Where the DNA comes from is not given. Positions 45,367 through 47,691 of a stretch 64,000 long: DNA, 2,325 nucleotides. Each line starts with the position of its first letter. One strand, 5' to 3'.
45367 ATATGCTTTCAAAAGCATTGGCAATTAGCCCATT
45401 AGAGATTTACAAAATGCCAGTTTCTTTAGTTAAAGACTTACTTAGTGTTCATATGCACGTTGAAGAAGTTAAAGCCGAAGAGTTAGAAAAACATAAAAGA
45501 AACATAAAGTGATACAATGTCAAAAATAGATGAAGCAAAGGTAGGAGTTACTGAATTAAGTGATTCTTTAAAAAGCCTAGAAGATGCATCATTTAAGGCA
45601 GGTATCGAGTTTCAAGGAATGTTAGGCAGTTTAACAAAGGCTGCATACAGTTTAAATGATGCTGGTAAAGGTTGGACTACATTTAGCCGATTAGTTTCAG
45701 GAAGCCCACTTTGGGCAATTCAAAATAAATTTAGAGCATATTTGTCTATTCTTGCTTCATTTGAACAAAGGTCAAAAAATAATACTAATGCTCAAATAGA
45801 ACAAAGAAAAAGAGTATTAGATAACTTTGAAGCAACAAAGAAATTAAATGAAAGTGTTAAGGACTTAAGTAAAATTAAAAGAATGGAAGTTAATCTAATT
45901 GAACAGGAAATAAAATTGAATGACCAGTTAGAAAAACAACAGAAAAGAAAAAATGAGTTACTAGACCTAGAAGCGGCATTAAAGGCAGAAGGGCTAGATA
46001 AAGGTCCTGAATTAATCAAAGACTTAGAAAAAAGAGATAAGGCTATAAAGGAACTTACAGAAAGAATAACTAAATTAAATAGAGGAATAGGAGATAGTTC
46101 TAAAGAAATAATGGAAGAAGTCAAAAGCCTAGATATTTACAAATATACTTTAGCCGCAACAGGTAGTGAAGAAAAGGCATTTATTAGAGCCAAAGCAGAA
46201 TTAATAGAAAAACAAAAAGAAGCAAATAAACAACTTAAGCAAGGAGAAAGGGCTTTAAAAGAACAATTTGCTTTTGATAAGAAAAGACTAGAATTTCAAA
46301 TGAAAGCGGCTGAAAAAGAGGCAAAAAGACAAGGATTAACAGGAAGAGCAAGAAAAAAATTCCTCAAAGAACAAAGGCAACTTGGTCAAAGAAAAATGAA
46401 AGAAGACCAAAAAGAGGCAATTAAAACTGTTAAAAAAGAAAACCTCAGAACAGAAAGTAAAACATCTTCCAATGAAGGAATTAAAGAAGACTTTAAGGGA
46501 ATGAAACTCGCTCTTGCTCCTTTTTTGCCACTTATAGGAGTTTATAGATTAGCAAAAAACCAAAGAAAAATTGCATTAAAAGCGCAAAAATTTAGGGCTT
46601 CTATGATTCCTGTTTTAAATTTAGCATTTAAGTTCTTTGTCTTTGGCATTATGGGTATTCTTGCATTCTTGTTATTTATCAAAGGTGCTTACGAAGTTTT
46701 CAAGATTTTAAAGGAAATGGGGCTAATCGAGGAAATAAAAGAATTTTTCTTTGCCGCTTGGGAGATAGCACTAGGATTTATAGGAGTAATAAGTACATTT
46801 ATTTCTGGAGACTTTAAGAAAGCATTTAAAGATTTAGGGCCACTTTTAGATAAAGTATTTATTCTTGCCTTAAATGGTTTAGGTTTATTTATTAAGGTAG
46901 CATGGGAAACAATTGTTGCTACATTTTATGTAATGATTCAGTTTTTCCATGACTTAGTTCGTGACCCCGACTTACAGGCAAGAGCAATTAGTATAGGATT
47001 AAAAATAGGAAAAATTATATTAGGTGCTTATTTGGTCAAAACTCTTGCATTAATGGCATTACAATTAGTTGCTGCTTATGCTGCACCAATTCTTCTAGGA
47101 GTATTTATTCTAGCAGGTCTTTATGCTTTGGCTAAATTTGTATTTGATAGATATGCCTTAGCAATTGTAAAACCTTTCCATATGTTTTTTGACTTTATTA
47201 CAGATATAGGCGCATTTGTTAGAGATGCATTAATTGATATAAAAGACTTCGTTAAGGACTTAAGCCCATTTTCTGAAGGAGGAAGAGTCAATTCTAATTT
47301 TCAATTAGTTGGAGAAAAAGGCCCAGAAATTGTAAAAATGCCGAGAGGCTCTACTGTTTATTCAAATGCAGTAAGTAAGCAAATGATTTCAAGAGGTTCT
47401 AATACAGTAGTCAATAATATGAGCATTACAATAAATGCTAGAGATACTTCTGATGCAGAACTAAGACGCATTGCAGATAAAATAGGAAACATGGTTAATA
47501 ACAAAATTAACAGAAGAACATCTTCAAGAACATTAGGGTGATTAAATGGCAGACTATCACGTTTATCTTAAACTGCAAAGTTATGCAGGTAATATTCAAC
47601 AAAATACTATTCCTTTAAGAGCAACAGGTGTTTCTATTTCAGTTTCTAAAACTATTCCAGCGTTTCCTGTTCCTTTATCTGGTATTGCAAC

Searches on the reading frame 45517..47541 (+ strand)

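Call 7: search_protein_families(library=phrogs, proteins=[window:45517-47541:+])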
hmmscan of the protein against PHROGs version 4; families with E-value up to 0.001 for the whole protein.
window:45517-47541:+ (674 aa): 2 families
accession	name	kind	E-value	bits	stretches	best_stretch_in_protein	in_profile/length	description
phrog_991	-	tail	5.2e-05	21.9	1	354-665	635-919/1966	tail length tape measure protein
phrog_19914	-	tail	0.00032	20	1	592-634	850-892/946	tail length tape measure protein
